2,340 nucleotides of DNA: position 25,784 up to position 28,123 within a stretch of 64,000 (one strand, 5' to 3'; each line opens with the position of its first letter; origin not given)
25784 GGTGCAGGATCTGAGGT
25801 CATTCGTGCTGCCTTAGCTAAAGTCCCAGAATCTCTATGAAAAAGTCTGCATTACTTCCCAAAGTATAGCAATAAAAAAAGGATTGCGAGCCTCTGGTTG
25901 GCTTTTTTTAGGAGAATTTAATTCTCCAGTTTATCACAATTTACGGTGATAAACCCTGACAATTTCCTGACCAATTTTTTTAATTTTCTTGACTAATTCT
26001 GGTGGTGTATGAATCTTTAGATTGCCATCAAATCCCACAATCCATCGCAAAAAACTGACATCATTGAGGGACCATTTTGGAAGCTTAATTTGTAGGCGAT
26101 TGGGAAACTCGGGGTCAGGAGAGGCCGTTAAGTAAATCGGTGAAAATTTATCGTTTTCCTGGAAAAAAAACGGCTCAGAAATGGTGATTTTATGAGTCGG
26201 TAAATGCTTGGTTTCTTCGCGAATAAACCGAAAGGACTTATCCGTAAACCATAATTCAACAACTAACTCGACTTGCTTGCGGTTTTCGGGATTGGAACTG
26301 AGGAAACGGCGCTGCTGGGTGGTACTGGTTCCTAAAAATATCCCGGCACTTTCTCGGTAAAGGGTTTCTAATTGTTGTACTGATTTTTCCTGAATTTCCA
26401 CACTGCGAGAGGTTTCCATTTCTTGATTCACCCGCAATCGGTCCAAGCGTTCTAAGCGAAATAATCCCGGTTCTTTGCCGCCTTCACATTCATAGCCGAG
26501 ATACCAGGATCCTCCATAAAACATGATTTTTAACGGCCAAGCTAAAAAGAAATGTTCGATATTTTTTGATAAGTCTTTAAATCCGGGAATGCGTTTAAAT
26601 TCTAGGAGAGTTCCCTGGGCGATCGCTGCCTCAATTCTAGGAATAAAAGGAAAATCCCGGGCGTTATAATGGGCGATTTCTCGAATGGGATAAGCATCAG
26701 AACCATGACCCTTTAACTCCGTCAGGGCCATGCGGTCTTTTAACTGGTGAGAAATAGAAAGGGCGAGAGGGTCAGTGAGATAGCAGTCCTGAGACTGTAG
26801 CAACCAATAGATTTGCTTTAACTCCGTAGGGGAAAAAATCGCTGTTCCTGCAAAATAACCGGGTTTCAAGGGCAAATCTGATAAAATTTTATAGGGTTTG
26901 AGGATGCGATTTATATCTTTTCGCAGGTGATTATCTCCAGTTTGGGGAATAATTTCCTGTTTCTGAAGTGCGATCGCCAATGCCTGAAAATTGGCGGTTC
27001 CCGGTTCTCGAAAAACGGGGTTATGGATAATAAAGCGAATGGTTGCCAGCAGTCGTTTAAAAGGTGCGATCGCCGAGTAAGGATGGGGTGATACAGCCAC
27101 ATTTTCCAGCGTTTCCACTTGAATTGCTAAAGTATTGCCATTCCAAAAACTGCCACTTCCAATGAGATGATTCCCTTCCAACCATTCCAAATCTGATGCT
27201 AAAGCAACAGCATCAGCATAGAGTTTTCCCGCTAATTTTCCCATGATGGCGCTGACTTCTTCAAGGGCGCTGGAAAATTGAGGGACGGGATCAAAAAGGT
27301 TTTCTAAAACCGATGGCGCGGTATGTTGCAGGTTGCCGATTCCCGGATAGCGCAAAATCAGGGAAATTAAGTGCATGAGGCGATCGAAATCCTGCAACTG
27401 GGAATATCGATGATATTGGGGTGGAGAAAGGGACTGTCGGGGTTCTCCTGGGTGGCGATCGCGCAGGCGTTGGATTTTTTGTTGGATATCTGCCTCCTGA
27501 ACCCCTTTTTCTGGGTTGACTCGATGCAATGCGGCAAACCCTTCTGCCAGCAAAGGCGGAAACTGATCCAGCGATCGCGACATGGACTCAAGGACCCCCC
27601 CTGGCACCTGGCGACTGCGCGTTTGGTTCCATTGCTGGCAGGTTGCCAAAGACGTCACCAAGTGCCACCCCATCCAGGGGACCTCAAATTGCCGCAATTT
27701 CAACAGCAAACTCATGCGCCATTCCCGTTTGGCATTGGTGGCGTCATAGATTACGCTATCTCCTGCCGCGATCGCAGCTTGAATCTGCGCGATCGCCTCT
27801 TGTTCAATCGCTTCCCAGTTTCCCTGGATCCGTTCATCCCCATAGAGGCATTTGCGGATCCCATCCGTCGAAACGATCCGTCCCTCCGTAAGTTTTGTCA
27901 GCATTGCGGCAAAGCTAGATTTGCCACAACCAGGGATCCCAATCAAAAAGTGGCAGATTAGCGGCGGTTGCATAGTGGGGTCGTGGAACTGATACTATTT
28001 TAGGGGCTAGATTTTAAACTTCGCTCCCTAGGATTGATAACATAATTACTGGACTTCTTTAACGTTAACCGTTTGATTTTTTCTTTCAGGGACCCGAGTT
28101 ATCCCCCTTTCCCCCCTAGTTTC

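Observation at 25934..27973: P-loop kinase fused to an HTH-WYL-WCX regulator module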

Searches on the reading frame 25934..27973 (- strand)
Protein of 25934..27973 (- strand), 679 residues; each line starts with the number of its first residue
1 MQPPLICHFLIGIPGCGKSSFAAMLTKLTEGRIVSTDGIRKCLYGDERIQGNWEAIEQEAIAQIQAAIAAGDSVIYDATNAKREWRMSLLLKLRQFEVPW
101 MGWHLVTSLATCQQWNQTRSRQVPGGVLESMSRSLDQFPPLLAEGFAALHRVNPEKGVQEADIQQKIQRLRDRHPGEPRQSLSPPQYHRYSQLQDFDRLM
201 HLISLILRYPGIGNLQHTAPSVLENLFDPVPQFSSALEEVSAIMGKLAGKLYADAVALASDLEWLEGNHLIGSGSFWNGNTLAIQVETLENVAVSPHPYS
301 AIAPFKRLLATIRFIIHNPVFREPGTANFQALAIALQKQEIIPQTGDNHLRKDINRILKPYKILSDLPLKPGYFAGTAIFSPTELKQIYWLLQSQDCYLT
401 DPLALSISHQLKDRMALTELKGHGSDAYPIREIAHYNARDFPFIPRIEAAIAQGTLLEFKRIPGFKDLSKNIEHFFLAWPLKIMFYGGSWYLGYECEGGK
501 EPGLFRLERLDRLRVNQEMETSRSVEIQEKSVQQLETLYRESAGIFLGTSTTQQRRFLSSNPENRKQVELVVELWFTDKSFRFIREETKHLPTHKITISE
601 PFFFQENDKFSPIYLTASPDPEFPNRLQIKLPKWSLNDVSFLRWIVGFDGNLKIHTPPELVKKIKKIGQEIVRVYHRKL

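Call 3: search_protein_families(library=pfam, proteins=[window:25934-27973:-], max_evalue=1)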
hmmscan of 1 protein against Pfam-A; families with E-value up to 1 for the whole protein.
window:25934-27973:- (679 aa): 10 families
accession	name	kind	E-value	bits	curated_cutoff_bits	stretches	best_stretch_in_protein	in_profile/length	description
PF13671.12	AAA_33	-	5.4e-20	72.6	27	1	9-136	3-141/143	AAA domain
PF08433.16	KTI12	-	1.4e-06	28.5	22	1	10-132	6-134/271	Chromatin associated protein KTI12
PF13280.12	WYL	-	0.00015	22.1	21.8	1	479-515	34-70/70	WYL domain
PF25583.1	WCX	-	0.012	16.4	23.9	1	641-671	45-75/76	WCX domain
PF00005.33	ABC_tran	-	0.013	16.5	25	1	8-81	14-80/137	ABC transporter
PF07728.20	AAA_5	-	0.059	13.8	22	1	9-104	3-103/139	AAA domain (dynein-related subfamily)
PF01591.24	6PF2K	-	0.06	13.1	27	0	58-97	82-123/223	6-phosphofructo-2-kinase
PF07931.18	CPT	-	0.092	13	22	1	48-119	59-128/172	Chloramphenicol phosphotransferase-like protein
PF13238.12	AAA_18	-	0.11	13.4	29.4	1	9-54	2-51/128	AAA domain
PF00004.35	AAA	-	0.16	12.9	21.2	1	10-42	3-35/131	ATPase family associated with various cellular activities (AAA)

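Call 4: search_protein_families(library=ncbifam, proteins=[window:25934-27973:-], max_evalue=1)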
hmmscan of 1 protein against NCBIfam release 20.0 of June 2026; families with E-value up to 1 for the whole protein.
window:25934-27973:- (679 aa): 5 families
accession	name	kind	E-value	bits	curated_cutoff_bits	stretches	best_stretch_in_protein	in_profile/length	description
TIGR04075.1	bacter_Pnkp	equivalog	6.1e-11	41.2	750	1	9-166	12-169/851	polynucleotide kinase-phosphatase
TIGR03574.1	selen_PSTK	equivalog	2e-08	34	290.5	1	10-136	4-133/249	L-seryl-tRNA(Sec) kinase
NF040667.1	hom_kin_desulfo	exception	0.00011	22.1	197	1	7-81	2-86/163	homoserine kinase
NF008994.0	PRK12337.1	equivalog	0.032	12.8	603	1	9-43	265-301/492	2-phosphoglycerate kinase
NF005994.0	PRK08118.1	equivalog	0.13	12.3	215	1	10-78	6-66/172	DNA topology modulation protein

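Call 5: search_protein_families(library=padloc, proteins=[window:25934-27973:-], max_evalue=1)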
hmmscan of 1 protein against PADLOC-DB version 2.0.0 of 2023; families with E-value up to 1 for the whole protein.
window:25934-27973:- (679 aa): 2 families
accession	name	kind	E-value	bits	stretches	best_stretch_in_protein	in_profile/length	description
PDLC01652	WYL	-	1.8e-16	58.9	1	442-671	18-161/162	"CAS-I,CAS-II,CAS-III,CAS-IV,CAS-V,CAS-VI; associated_signaling"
PDLC01457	WYL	-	0.00035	18.2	1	479-659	157-228/229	"CAS-I,CAS-II,CAS-III,CAS-IV,CAS-V,CAS-VI; associated_signaling"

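Call 6: find_homologous_proteins(query=window:25934-27973:-, max_evalue=0.001)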
Query window:25934-27973:- (679 aa): 274 proteins with E <= 0.001 among 8000 candidates; the best 120 are listed.
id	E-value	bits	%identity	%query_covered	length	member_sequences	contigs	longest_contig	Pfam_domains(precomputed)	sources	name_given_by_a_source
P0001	0.0e+0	1491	95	100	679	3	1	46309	PF13671.13,PF08433.17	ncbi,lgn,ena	-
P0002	0.0e+0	1389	89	100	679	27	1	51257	PF13671.13,PF08433.17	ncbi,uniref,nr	ncbi:WYL domain-containing protein [Laspinema olomoucense]|uniref:WYL domain-containing protein n=1 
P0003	0.0e+0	1365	87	100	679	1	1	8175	PF13671.13,PF08433.17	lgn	-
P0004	0.0e+0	1228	78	100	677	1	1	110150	PF13671.13,PF08433.17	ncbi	-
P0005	0.0e+0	1220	78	100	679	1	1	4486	PF13671.13,PF08433.17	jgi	jgi:predicted kinase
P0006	4.4e-195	668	48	99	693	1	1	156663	PF13671.13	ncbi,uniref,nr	ncbi:WYL domain-containing protein [Iningainema tapete]|uniref:WYL domain-containing protein n=1 Tax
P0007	4.5e-192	659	49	100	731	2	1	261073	PF13671.13,PF08433.17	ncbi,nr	ncbi:hypothetical protein NIES4074_63580 (plasmid) [Cylindrospermum sp. NIES-4074]|nr:hypothetical p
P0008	5.3e-190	652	49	99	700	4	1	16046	PF13671.13,PF08433.17,PF25583.2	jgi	jgi:predicted kinase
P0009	1.2e-189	651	48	100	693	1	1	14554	PF13671.13,PF08433.17,PF25583.2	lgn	-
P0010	1.2e-189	650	48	99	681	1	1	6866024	PF13671.13,PF08433.17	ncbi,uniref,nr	ncbi:WYL domain-containing protein [Halotia branconii]|uniref:WYL domain-containing protein n=1 Tax=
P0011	1.6e-189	650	48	99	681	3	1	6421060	PF13671.13,PF08433.17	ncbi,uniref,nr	ncbi:WYL domain-containing protein [Nostoc sp. UHCC 0870]|uniref:WYL domain-containing protein n=1 T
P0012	2.4e-189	650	48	99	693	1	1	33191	PF13671.13,PF08433.17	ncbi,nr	ncbi:kinase [Hapalosiphon sp. MRB220]|nr:kinase [Hapalosiphon sp. MRB220]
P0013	9.0e-189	648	48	99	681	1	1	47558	PF13671.13,PF08433.17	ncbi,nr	ncbi:AAA family ATPase [Halotia wernerae UHCC 0503]|nr:AAA family ATPase [Halotia wernerae UHCC 0503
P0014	4.9e-188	645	48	99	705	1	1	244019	PF13671.13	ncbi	ncbi:hypothetical protein NUACC21_60310 [Scytonema sp. NUACC21]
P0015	6.6e-188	645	46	99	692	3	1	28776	PF13280.13,PF13671.13,PF08433.17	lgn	-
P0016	9.9e-188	644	47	100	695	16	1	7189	PF13671.13,PF08433.17,PF13238.13,PF25583.2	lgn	-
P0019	3.0e-186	639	47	99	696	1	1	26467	PF13671.13,PF08433.17,PF25583.2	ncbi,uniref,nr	ncbi:WYL domain-containing protein [Nostoc sp. FACHB-888]|uniref:WYL domain-containing protein n=1 T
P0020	5.8e-185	635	47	99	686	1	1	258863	PF13671.13,PF08433.17,PF25583.2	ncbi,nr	ncbi:MAG: WYL domain-containing protein [Nostoc sp. S4]|nr:WYL domain-containing protein [Nostoc sp.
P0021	6.0e-185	635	47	99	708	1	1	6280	PF13671.13,PF25583.2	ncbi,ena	-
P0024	2.0e-184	633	46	99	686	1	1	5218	PF13671.13,PF08433.17,PF25583.2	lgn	-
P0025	8.0e-184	631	48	99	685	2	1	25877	PF13671.13,PF08433.17,PF13238.13,PF25583.2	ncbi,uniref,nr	ncbi:WYL domain-containing protein [Nostoc sp. UCD121]|uniref:WYL domain-containing protein n=1 Tax=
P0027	9.7e-183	628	47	99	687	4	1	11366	PF13671.13,PF08433.17,PF13238.13,PF25583.2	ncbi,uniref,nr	ncbi:WYL domain-containing protein [Nostoc sp. UCD120]|uniref:WYL domain-containing protein n=1 Tax=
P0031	1.6e-181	624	46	99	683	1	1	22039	PF13671.13,PF25583.2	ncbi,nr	ncbi:MAG: WYL domain-containing protein [Nodularia sp. (in: Bacteria)]|nr:MAG: WYL domain-containing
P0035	8.1e-181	621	46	100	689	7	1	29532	PF13671.13,PF08433.17,PF25583.2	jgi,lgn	-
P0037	4.6e-180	619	46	99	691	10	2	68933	PF13671.13,PF08433.17,PF13238.13,PF25583.2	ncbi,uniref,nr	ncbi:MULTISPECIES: WYL domain-containing protein [unclassified Nostoc]|uniref:WYL domain-containing 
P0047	6.9e-175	602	44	99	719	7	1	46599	PF13671.13,PF25583.2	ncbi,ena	-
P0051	2.3e-174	600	45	100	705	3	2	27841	PF13671.13,PF08433.17,PF25583.2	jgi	jgi:predicted kinase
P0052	2.4e-173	597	44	99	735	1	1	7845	PF13671.13,PF25583.2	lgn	-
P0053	2.5e-173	597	45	99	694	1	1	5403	PF13671.13,PF08433.17,PF25583.2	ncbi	-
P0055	6.4e-172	592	44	100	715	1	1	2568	PF13671.13,PF08433.17,PF25583.2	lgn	-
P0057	1.3e-171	591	44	99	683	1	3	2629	PF13671.13,PF25583.2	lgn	-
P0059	5.0e-171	589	44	57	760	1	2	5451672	PF13671.13,PF25583.2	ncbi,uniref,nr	ncbi:WYL domain-containing protein [Nodularia sphaerocarpa]|uniref:WYL domain-containing protein n=1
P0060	6.1e-171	589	46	96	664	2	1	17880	PF13671.13,PF25583.2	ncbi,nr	ncbi:MAG: WYL domain-containing protein, partial [Calothrix sp. MO_167.B42]|nr:WYL domain-containing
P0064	3.6e-170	586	43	99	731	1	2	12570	PF13671.13,PF13238.13,PF25583.2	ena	-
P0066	1.5e-169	584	44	99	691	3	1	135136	PF13671.13,PF08433.17,PF25583.2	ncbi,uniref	ncbi:AAA family ATPase [Scytonema sp. NUACC26]|uniref:AAA family ATPase n=1 Tax=Scytonema sp. NUACC2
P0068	1.9e-169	584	44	99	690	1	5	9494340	PF13671.13,PF08433.17,PF13238.13,PF25583.2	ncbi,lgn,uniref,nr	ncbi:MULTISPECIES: WYL domain-containing protein [Nostocales]|uniref:Kinase n=3 Tax=Nostocales TaxID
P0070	9.4e-169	581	44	99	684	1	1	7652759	PF13671.13,PF08433.17,PF25583.2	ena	-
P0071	1.2e-168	581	43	99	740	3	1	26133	PF13671.13,PF25583.2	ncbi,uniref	ncbi:WYL domain-containing protein [Microcoleus sp. K1-B6]|uniref:WYL domain-containing protein n=1 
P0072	1.7e-168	581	44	100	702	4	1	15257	PF13671.13,PF08433.17,PF25583.2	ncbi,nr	ncbi:MAG: WYL domain-containing protein [Tolypothrix sp. Co-bin9]|nr:WYL domain-containing protein [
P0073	1.8e-168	581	44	99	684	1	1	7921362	PF13671.13,PF13207.13,PF25583.2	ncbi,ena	-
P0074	8.3e-168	578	44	99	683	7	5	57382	PF13671.13,PF08433.17,PF25583.2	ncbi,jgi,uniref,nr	ncbi:WYL domain-containing protein [Umezakia ovalisporum]|jgi:predicted kinase|uniref:WYL domain-con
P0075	8.9e-168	578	43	99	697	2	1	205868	PF13671.13,PF08433.17,PF25583.2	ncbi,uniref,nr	ncbi:WYL domain-containing protein [Anabaena sp. UHCC 0451]|uniref:WYL domain-containing protein n=1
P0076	1.1e-167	578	44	99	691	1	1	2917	PF13671.13,PF08433.17,PF13238.13,PF25583.2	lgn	-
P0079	1.7e-166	574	43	100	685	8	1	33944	PF13671.13,PF08433.17,PF25583.2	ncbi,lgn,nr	ncbi:WYL domain-containing protein [Oscillatoria laete-virens NRMC-F 0139]|nr:WYL domain-containing 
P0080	2.8e-166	573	43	100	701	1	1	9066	PF13671.13,PF08433.17,PF25583.2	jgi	jgi:predicted kinase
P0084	2.0e-165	570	41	100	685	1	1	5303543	PF13671.13,PF08433.17,PF25583.2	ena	-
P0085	4.9e-165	569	44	99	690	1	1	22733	PF13671.13,PF08433.17,PF25583.2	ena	-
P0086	9.7e-165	568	42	99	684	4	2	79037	PF13671.13,PF08433.17,PF25583.2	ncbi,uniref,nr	ncbi:WYL domain-containing protein [Calothrix sp. FACHB-1219]|uniref:AAA family ATPase n=1 Tax=uncla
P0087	1.1e-164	568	41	100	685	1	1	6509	PF13671.13,PF08433.17,PF25583.2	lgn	-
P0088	1.7e-164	567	42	99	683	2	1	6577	PF13671.13,PF08433.17,PF25583.2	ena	-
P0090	1.6e-163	564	42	100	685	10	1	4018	PF13671.13,PF08433.17,PF25583.2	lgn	-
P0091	4.1e-163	563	42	99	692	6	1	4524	PF13671.13,PF08433.17,PF25583.2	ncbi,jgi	jgi:predicted kinase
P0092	4.7e-163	563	43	99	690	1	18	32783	PF13671.13,PF08433.17,PF25583.2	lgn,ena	-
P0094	9.0e-163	562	42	100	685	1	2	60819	PF13671.13,PF08433.17,PF25583.2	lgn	-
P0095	2.0e-162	561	44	99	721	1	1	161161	PF13671.13,PF25583.2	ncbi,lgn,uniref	ncbi:AAA family ATPase [Microcoleus sp.]|uniref:AAA family ATPase n=1 Tax=Microcoleus sp. TaxID=4447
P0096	3.5e-162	560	43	99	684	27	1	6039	PF13671.13,PF08433.17,PF25583.2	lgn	-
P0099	3.1e-161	557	41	99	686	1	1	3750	PF13671.13,PF08433.17,PF25583.2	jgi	jgi:predicted kinase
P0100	7.6e-161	555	42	99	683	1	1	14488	PF13671.13,PF08433.17,PF25583.2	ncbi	-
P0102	1.8e-160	554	42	99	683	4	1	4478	PF13671.13,PF08433.17,PF25583.2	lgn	-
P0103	2.5e-160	554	41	99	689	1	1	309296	PF13671.13,PF08433.17,PF25583.2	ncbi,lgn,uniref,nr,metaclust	ncbi:hypothetical protein Sta7437_4722 (plasmid) [Stanieria cyanosphaera PCC 7437]|uniref:WCX domain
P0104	3.1e-160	553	43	99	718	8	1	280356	PF13671.13,PF08433.17,PF25583.2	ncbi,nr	ncbi:MAG: WYL domain-containing protein [Nostoc sp. GBBB01]|nr:WYL domain-containing protein [Nostoc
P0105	1.6e-159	551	41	99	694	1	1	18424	PF13671.13,PF08433.17,PF25583.2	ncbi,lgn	-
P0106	2.0e-159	551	44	100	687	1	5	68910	PF13671.13,PF08433.17,PF25583.2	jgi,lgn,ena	jgi:predicted kinase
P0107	2.8e-158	547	43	99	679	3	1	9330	PF13671.13,PF08433.17,PF25583.2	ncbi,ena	-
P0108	7.7e-158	545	43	99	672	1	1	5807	PF13671.13,PF08433.17,PF25583.2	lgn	-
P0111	3.2e-157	543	46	91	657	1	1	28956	PF25583.2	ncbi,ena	-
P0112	3.8e-156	540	42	99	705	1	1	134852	PF13671.13,PF25583.2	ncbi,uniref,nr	ncbi:WYL domain-containing protein [Anabaena azotica]|uniref:WYL domain-containing protein n=1 Tax=A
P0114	7.5e-156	539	42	99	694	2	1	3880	PF13671.13,PF08433.17,PF25583.2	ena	-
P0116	1.4e-155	538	41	99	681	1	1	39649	PF13671.13,PF08433.17,PF25583.2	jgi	jgi:predicted kinase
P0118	4.1e-155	536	42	99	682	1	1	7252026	PF13671.13,PF08433.17,PF25583.2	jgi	jgi:predicted kinase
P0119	7.6e-155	535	41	99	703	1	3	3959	PF13671.13,PF08433.17,PF25583.2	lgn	-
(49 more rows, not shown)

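Call 9: search_solved_structures(query=window:25934-27973:-, max_evalue=1, show_alignments=3)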
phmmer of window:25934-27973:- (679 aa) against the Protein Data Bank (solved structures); distinct sequences matched with E-value up to 1: 7.
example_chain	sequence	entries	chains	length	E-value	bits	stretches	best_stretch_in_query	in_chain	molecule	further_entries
4gp7_A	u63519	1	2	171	9.3e-05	24.6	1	3-162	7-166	Metallophosphoesterase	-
4gp6_A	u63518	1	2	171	0.00014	24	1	3-162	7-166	Metallophosphoesterase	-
4jst_A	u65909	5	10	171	0.00016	23.8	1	3-162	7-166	Metallophosphoesterase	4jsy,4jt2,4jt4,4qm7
4mde_A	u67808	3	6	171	0.001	21.1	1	3-162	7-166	Metallophosphoesterase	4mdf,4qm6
4xrp_A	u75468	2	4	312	0.057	15.3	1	9-83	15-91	Pnkp1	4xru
3a4l_A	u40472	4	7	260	0.15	14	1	8-137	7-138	L-seryl-tRNA(Sec) kinase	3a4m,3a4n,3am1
3adb_A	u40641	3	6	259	0.18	13.7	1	9-137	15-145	L-seryl-tRNA(Sec) kinase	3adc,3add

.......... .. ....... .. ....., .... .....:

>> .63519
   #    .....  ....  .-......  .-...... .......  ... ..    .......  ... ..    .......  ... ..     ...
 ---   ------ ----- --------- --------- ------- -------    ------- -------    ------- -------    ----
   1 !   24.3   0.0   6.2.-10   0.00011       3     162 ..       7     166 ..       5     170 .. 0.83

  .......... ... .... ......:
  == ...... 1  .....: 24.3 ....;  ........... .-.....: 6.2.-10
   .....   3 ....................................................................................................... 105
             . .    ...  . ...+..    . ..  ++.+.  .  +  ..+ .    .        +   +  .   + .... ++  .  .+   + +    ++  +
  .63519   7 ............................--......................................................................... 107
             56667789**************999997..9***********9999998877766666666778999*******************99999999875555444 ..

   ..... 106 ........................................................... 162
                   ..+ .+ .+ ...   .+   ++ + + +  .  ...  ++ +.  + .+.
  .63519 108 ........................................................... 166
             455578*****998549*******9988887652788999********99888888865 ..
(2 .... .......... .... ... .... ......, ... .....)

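Call 12: find_encoding_contigs(protein=P0010, flank=10000, max_places=2)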
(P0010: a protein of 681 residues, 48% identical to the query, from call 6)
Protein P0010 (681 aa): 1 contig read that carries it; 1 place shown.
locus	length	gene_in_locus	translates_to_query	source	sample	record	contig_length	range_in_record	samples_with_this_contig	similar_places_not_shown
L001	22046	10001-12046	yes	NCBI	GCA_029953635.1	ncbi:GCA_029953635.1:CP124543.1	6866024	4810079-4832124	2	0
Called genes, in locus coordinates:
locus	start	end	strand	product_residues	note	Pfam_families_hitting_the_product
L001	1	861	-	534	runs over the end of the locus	-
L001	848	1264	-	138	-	-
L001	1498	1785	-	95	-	PF05635:23S_rRNA_IVP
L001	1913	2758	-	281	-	PF03787:RAMPs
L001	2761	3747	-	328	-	-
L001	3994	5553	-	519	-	PF12469:Cmr2_N, PF18182:mCpol (faint), PF22335:Cas10-Cmr2_palm2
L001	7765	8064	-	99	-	-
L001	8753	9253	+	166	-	PF13384:HTH_23 (weak), PF13551:HTH_29, PF13565:HTH_32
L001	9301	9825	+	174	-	PF13358:DDE_3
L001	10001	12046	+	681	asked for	PF08433:KTI12, PF13671:AAA_33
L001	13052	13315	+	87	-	-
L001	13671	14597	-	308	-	PF01007:IRK (faint), PF07885:Ion_trans_2, PF17655:IRK_C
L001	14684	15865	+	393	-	PF00083:Sugar_tr, PF07690:MFS_1, PF12832:MFS_1_like (weak), PF07690:MFS_1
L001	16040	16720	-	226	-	-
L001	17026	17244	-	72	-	-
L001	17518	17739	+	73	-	PF09720:Unstab_antitox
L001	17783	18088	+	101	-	-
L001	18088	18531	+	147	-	PF01850:PIN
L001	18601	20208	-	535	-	PF00512:HisKA (faint), PF02518:HATPase_c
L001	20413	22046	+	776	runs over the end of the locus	PF01368:DHH, PF02272:DHHA1, PF17768:RecJ_OB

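Call 13: find_encoding_contigs(protein=P0103, flank=10000, max_places=2)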
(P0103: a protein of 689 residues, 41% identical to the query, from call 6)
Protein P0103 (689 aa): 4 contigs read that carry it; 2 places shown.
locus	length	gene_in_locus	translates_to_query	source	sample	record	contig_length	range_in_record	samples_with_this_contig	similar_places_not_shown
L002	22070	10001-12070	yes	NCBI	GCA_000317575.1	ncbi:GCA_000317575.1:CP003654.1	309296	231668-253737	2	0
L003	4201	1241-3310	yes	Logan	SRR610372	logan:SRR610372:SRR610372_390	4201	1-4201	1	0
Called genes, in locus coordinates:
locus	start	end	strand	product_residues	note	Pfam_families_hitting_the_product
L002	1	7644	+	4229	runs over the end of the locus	PF01223:Endonuclease_NS, PF17892:Cadherin_5, PF17963:Big_9, PF00801:PKD, PF18911:PKD_4, PF00801:PKD, PF18911:PKD_4, PF00801:PKD, +26 more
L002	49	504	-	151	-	-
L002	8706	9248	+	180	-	-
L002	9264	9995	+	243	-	-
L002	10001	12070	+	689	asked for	PF08433:KTI12 (weak), PF13671:AAA_33, PF25583:WCX (faint)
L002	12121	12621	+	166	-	-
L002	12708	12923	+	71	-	-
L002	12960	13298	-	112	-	PF13358:DDE_3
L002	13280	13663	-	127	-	PF13384:HTH_23 (weak), PF13551:HTH_29, PF13565:HTH_32 (weak)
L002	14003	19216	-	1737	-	PF00656:Peptidase_C14, PF20703:nSTAND1, PF00400:WD40, PF23381:Beta-prop_IFT122_1st, PF23409:Beta-prop_EML, PF23414:Beta-prop_EML_2, PF24796:WDR55, PF24805:EIF3I, +122 more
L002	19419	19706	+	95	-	PF08681:TacA1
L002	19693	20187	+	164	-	PF13508:Acetyltransf_7 (weak), PF13673:Acetyltransf_10 (weak)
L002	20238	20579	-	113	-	PF00400:WD40, PF23381:Beta-prop_IFT122_1st, PF23414:Beta-prop_EML_2, PF24105:Beta-prop_CAF1B_HIR1, PF24782:WD40_MABP1-WDR62_2nd, PF24805:EIF3I, PF24814:WD40_Prp19, PF25047:Beta-prop_TEP1_2nd, +18 more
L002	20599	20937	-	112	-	PF13358:DDE_3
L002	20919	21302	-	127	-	PF13384:HTH_23 (weak), PF13551:HTH_29, PF13565:HTH_32 (weak)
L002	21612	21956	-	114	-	PF01329:Pterin_4a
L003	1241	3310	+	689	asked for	PF08433:KTI12 (weak), PF13671:AAA_33, PF25583:WCX (faint)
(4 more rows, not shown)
